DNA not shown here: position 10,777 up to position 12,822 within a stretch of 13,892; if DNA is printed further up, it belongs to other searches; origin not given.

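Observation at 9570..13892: Uncharacterised sulfation operon: class-III aminotransferase, ALS-like ThDP enzyme and two sulfotransferases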

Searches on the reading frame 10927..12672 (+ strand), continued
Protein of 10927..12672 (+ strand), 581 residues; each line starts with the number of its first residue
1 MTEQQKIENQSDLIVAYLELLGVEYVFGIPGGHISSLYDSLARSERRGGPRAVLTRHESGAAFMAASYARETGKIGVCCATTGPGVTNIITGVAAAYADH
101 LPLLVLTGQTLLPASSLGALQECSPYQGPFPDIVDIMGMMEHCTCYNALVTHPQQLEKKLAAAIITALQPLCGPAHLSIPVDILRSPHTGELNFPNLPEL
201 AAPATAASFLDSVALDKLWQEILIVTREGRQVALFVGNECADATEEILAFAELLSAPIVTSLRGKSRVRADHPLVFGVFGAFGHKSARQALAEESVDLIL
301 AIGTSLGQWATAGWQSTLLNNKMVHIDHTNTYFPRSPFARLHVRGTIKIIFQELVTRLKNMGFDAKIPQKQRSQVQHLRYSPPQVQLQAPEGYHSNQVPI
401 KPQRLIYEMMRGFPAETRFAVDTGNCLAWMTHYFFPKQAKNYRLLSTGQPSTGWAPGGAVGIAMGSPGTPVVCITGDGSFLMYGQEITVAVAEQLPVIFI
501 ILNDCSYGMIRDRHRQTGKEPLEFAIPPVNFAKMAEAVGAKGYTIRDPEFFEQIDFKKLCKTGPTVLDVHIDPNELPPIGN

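Call 41: search_protein_families(library=pfam, proteins=[L032:234-1835:+, L032:1869-3188:+, L032:3271-3975:+, L032:4163-4918:+, L032:5470-7641:+, L032:7638-8210:+, L032:8327-8950:-, L032:12751-13563:+, L032:13622-14434:+, L032:15841-19119:-], max_evalue=0.001)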
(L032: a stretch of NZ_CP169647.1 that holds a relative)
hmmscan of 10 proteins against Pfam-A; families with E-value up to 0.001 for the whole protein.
L032:234-1835:+ (533 aa): 2 families
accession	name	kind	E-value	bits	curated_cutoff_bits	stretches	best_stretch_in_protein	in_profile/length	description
PF00361.26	Proton_antipo_M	-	1.9e-64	218.1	21.5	1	143-435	1-294/294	NADH:quinone oxidoreductase/Mrp antiporter, TM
PF01059.23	Oxidored_q5_N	-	1.7e-08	34.9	22.7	1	49-133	14-103/110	NADH-ubiquinone oxidoreductase chain 4, amino terminus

L032:1869-3188:+ (439 aa): 1 family
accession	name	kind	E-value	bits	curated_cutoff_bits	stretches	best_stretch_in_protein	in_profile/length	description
PF10216.14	ChpXY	-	1.9e-164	547.4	25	1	28-423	1-351/352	CO2 hydration protein (ChpXY)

L032:3271-3975:+ (234 aa): 1 family
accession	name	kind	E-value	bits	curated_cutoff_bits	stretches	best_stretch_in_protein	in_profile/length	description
PF05685.18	Uma2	-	1.1e-24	87.3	27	1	29-176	26-163/172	Putative restriction endonuclease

L032:4163-4918:+ (251 aa): 1 family
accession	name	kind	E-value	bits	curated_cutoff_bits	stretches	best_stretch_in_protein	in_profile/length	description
PF09991.14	DUF2232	-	2.7e-16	60.1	27.8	1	63-234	3-188/290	Predicted membrane protein (DUF2232)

L032:5470-7641:+ (723 aa): 1 family
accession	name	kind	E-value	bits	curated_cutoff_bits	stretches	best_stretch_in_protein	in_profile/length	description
PF10150.14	RNase_E_G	-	2.6e-96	322.6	25.5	1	113-385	1-270/270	Ribonuclease E/G family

L032:7638-8210:+ (190 aa): 1 family
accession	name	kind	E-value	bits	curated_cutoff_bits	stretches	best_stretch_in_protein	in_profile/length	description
PF01351.25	RNase_HII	-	2.4e-44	152.1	25.8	1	8-189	1-199/199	Ribonuclease HII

L032:8327-8950:- (207 aa): 0 families

L032:12751-13563:+ (270 aa): 0 families

L032:13622-14434:+ (270 aa): 0 families

L032:15841-19119:- (1092 aa): 4 families
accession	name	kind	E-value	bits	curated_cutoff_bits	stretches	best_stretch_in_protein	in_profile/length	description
PF00501.34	AMP-binding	-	2.4e-85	287.1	29.9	1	28-366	1-384/384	AMP-binding enzyme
PF00668.25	Condensation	-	3.2e-63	214.5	30.6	1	641-1083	6-441/456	Condensation domain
PF00550.31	PP-binding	-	1.3e-14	54.7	20.8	1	531-594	2-67/67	Phosphopantetheine attachment site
PF13193.12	AMP-binding_C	-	5.6e-08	34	24.5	1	425-502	1-76/76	AMP-binding enzyme C-terminal domain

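Call 44: search_solved_structures(query=window:10927-12672:+, max_evalue=1e-20)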
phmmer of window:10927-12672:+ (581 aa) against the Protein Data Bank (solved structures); distinct sequences matched with E-value up to 1e-20: 70 (the best 60 are shown).
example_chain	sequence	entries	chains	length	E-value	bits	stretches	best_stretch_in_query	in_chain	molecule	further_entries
8x3x_A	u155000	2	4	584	1.6e-85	291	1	11-578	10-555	BbmA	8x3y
8xod_A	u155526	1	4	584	1.7e-85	290.9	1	11-578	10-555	BbmA-G484F complex with CBOA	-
8x3z_A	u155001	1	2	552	8.2e-73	249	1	13-580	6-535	CsmA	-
9zgl_A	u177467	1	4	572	1.1e-54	189.1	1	3-575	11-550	Ancestral acetolactate synthase, catabolic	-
1ozf_A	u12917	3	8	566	4.7e-51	177.2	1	10-577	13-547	Acetolactate synthase, catabolic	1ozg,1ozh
5d6r_B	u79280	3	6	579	5.1e-51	177.1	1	10-577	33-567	Acetolactate synthase, catabolic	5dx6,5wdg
24pi_A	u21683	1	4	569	7e-51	176.6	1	3-577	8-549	Ancestral acetolactate synthase, catabolic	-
3e9y_A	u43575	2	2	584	5.4e-50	173.7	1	10-512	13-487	Acetolactate synthase, chloroplastic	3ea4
7stq_A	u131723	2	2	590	1.7e-49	172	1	10-512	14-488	Acetolactate synthase, chloroplastic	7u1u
6u9h_A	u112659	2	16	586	2e-49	171.8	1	10-512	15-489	Acetolactate synthase, chloroplastic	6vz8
8et5_A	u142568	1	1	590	2e-49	171.8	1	10-512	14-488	Acetolactate synthase, chloroplastic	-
1ybh_A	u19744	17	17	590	2e-49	171.8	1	10-512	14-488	Acetolactate synthase, chloroplast | Acetolactate synthase | Acetolactate synthase, chloroplastic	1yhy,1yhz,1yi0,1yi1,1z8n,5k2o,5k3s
7tzz_A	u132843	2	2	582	2.2e-49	171.7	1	10-512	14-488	Acetolactate synthase, chloroplastic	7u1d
7u25_A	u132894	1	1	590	2.3e-49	171.6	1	10-512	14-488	Acetolactate synthase, chloroplastic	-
6lpi_A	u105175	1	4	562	1.1e-47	166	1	9-575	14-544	Acetolactate synthase isozyme 1 large subunit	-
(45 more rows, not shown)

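Call 52: find_encoding_contigs(protein=P0008, flank=10000, max_places=2)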
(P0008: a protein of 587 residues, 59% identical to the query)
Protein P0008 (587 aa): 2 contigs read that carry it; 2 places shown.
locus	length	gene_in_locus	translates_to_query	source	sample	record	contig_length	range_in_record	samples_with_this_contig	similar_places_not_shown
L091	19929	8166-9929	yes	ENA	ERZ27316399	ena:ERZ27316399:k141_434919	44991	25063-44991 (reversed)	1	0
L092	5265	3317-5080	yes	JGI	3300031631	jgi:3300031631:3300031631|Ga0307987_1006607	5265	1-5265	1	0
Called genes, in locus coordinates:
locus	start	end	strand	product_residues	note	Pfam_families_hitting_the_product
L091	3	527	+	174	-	?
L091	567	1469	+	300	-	PF04338:DUF481 (weak)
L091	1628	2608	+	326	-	PF00685:Sulfotransfer_1, PF13469:Sulfotransfer_3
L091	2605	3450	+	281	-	PF20434:BD-FAE, PF07859:Abhydrolase_3, PF00326:Peptidase_S9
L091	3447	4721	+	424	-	PF04055:Radical_SAM, PF06969:HemN_C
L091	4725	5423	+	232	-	PF03567:Sulfotransfer_2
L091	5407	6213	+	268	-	PF03567:Sulfotransfer_2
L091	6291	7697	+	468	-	PF00501:AMP-binding, PF13193:AMP-binding_C (weak)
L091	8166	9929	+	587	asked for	PF02776:TPP_enzyme_N, PF00205:TPP_enzyme_M, PF02775:TPP_enzyme_C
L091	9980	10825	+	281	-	PF00685:Sulfotransfer_1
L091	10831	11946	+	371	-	PF01073:3Beta_HSD (weak), PF01370:Epimerase, PF04321:RmlD_sub_bind (weak), PF07993:NAD_binding_4, PF16363:GDP_Man_Dehyd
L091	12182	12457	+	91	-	PF00550:PP-binding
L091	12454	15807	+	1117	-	PF00005:ABC_tran, PF02463:SMC_N (faint), PF09818:ABC_ATPase (faint), PF13191:AAA_16 (faint), PF13476:AAA_23 (faint), PF13555:AAA_29 (faint), PF13304:AAA_21 (faint), PF00005:ABC_tran, +2 more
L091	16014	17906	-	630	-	PF02310:B12-binding (weak), PF04055:Radical_SAM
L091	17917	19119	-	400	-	PF00724:Oxidored_FMN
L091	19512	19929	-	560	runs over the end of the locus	PF27448:Rph_4th, PF00391:PEP-utilizers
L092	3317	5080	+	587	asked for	PF02776:TPP_enzyme_N, PF00205:TPP_enzyme_M, PF02775:TPP_enzyme_C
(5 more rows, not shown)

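Call 55: list_cluster_members(proteins=[P0002, P0003, P0008, P0116])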
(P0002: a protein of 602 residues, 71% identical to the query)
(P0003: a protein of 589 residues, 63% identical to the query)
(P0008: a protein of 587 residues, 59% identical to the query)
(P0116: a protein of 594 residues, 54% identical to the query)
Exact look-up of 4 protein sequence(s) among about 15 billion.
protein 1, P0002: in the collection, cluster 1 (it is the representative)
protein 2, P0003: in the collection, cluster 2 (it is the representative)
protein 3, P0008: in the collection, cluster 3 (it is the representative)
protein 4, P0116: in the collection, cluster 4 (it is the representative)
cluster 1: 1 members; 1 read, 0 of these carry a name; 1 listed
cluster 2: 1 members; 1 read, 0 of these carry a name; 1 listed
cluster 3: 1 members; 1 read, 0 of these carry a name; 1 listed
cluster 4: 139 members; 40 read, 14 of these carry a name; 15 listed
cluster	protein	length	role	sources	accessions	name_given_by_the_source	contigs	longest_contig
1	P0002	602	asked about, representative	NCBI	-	-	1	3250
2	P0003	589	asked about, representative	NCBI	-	-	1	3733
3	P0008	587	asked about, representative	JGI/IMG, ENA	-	-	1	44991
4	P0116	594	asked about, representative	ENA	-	-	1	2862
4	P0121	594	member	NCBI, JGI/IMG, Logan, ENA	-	acetolactate synthase I/II/III large subunit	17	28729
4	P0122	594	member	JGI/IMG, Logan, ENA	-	acetolactate synthase-1/2/3 large subunit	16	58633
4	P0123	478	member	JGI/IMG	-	acetolactate synthase-1/2/3 large subunit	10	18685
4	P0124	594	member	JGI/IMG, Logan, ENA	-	acetolactate synthase-1/2/3 large subunit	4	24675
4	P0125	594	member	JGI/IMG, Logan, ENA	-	acetolactate synthase-1/2/3 large subunit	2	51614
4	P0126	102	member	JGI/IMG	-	acetolactate synthase-1/2/3 large subunit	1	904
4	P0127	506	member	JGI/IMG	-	acetolactate synthase-1/2/3 large subunit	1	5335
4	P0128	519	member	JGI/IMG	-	acetolactate synthase-1/2/3 large subunit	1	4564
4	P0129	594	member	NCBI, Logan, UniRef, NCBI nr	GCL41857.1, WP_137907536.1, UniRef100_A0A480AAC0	thiamine pyrophosphate-binding protein [Dolichospermum planctonicum] | Acetolactate synthase n=1 Tax=Dolichospermum planctonicum TaxID=136072 ...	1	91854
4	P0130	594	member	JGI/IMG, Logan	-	acetolactate synthase-1/2/3 large subunit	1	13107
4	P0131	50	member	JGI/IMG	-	acetolactate synthase-1/2/3 large subunit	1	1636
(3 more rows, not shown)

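Call 56: list_cluster_members(proteins=[L032:11789-12649:+, L032:12751-13563:+, L032:13622-14434:+, L032:14442-15665:+, L032:15841-19119:-, L032:19224-20576:-])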
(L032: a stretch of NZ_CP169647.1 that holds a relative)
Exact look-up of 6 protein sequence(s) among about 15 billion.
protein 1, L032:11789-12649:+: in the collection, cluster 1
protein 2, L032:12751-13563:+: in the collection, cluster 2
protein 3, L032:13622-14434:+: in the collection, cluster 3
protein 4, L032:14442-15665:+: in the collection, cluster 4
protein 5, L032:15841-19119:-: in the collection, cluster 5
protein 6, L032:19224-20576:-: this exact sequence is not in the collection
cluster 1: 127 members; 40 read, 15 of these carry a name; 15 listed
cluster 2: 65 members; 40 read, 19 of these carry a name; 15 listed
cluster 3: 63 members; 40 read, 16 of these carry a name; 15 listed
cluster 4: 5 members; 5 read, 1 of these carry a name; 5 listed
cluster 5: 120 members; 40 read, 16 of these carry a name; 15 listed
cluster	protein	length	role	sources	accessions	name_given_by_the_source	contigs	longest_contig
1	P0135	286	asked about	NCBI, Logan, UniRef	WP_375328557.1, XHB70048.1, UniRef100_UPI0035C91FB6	sulfotransferase domain-containing protein [Microcystis sp. BLCC-F210] | sulfotransferase domain-containing protein n=1 Tax=Microcystis sp. BLCC-F210 ...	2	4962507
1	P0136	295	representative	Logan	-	-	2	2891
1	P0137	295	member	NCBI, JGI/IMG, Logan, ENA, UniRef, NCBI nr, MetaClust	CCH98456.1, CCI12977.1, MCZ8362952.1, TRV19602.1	hypothetical protein MICAE_1580014 [Microcystis aeruginosa PCC 9806] | hypothetical protein | Sulfotransferase n=4 Tax=Microcystaceae TaxID=1890449 RepID=A0A552LH89_9CHRO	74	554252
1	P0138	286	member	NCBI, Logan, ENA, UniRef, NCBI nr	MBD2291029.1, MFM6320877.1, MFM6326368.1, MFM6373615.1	MAG: sulfotransferase domain-containing protein [Microcystis sp.] | sulfotransferase domain-containing protein n=1 Tax=Microcystis TaxID=1125 ... | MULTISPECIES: sulfotransferase domain-containing protein [Microcystis]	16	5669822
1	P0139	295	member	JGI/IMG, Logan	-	hypothetical protein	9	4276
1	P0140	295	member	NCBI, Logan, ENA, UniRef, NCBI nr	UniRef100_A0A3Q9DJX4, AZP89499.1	Sulfotransferase I n=1 Tax=Microcystis sp. PCC 9810 TaxID=2497713 RepID=A0A3Q9DJX4_9CHRO | sulfotransferase I [Microcystis sp. PCC 9810]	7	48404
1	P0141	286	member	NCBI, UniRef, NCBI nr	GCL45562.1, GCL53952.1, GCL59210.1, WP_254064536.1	hypothetical protein NIES3806_12890 [Microcystis aeruginosa NIES-3806] | Sulfotransferase domain-containing protein n=3 Tax=Microcystis aeruginosa TaxID=1126 ... | sulfotransferase domain-containing protein [Microcystis aeruginosa]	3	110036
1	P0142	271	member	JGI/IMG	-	hypothetical protein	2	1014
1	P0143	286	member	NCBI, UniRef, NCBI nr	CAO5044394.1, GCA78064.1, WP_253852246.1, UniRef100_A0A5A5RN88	sulfotransferase domain-containing protein [Microcystis aeruginosa] | Sulfotransferase domain-containing protein n=2 Tax=Microcystis TaxID=1125 ...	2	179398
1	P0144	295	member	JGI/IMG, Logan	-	hypothetical protein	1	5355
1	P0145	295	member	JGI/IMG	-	hypothetical protein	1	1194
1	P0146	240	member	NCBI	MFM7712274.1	MAG: sulfotransferase domain-containing protein, partial [Microcystis sp.]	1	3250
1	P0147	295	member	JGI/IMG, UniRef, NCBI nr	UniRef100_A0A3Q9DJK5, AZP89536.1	hypothetical protein | Sulfotransferase I n=1 Tax=Microcystis sp. PCC 9811 TaxID=2099381 RepID=A0A3Q9DJK5_9CHRO | sulfotransferase I [Microcystis sp. PCC 9811]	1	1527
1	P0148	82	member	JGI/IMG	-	hypothetical protein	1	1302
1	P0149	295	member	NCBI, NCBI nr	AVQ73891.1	sulfotransferase [Microcystis sp. MC19]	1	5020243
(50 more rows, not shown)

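Call 70: search_protein_families(library=pfam, proteins=[L018:5689-7242:+, L018:7269-8447:-, L018:8698-9450:+, L018:9503-9901:+, L018:11985-12911:-, L018:12955-13626:-, L060:6804-9494:-, L060:11805-12644:+, L060:12641-13453:+, L060:13578-15620:+], max_evalue=0.0001)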
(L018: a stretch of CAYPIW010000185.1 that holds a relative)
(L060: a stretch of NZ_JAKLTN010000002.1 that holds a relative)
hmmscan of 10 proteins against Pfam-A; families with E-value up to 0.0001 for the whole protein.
L018:5689-7242:+ (517 aa): 7 families
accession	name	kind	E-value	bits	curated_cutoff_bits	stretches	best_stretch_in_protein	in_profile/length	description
PF00072.30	Response_reg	-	4.8e-23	81.9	30.2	1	400-512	1-111/111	Response regulator receiver domain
PF02518.31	HATPase_c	-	1.2e-19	71.2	26.4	1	259-379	2-110/111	Histidine kinase-, DNA gyrase B-, and HSP90-like ATPase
PF00989.32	PAS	-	2.1e-13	50.7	22.6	1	23-134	1-113/113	PAS fold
PF13426.13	PAS_9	-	6.2e-11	42.9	27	1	33-136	1-103/103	PAS domain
PF13188.13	PAS_8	-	8.7e-10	38.6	21.8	1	23-72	1-51/65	PAS domain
PF08448.16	PAS_4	-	6.6e-08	33.2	23.1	1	29-138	1-109/110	PAS fold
PF08447.18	PAS_3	-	1.9e-06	28.5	25.6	1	46-127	2-85/89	PAS fold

L018:7269-8447:- (392 aa): 2 families
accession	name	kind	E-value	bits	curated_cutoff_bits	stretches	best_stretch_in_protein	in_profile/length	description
PF01137.26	RTC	-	3.3e-64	216.6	27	1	47-378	2-221/221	RNA 3'-terminal phosphate cyclase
PF05189.18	RTC_insert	-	3.2e-17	63.3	23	1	221-325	2-101/102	RNA 3'-terminal phosphate cyclase (RTC), insert domain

L018:8698-9450:+ (250 aa): 1 family
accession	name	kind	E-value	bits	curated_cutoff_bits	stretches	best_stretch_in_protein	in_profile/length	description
PF04402.19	SIMPL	-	3.3e-18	67.1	25.2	1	53-224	1-164/205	Protein of unknown function (DUF541)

L018:9503-9901:+ (132 aa): 1 family
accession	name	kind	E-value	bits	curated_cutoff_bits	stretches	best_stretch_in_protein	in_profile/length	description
PF01844.29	HNH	-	3.1e-12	46.9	21.4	1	48-96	1-47/47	HNH endonuclease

L018:11985-12911:- (308 aa): 1 family
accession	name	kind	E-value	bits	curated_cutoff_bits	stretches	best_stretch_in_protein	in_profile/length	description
PF01384.25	PHO4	-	5.9e-54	183.8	33.7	1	15-298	2-349/350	Phosphate transporter family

L018:12955-13626:- (223 aa): 1 family
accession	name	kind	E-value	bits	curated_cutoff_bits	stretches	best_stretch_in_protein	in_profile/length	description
PF01865.21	PhoU_div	-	7.7e-33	114.1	24.4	1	24-220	7-213/214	Protein of unknown function DUF47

L060:6804-9494:- (896 aa): 3 families
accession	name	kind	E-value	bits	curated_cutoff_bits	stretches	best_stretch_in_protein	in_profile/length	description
PF06434.19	Aconitase_2_N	-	4.7e-92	307.7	27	1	202-418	1-204/204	Aconitate hydratase 2 N-terminus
PF11791.14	Aconitase_B_N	-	7.7e-65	218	25.8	1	38-190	1-153/153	Aconitate B N-terminal domain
PF00330.25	Aconitase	-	4e-40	138.6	28.7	1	502-853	96-463/463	Aconitase family (aconitate hydratase)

L060:11805-12644:+ (279 aa): 0 families

L060:12641-13453:+ (270 aa): 0 families

L060:13578-15620:+ (680 aa): 3 families
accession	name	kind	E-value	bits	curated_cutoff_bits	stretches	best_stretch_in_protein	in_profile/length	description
PF00593.30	TonB_dep_Rec_b-barrel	-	1.2e-44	154.3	27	1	237-646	18-436/436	TonB dependent receptor-like, beta-barrel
PF07715.20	Plug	-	7.6e-22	78.3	23.9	1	57-168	3-107/107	TonB-dependent Receptor Plug Domain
PF14905.12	OMP_b-brl_3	-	2.7e-09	37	27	1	477-678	200-408/408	Outer membrane protein beta-barrel family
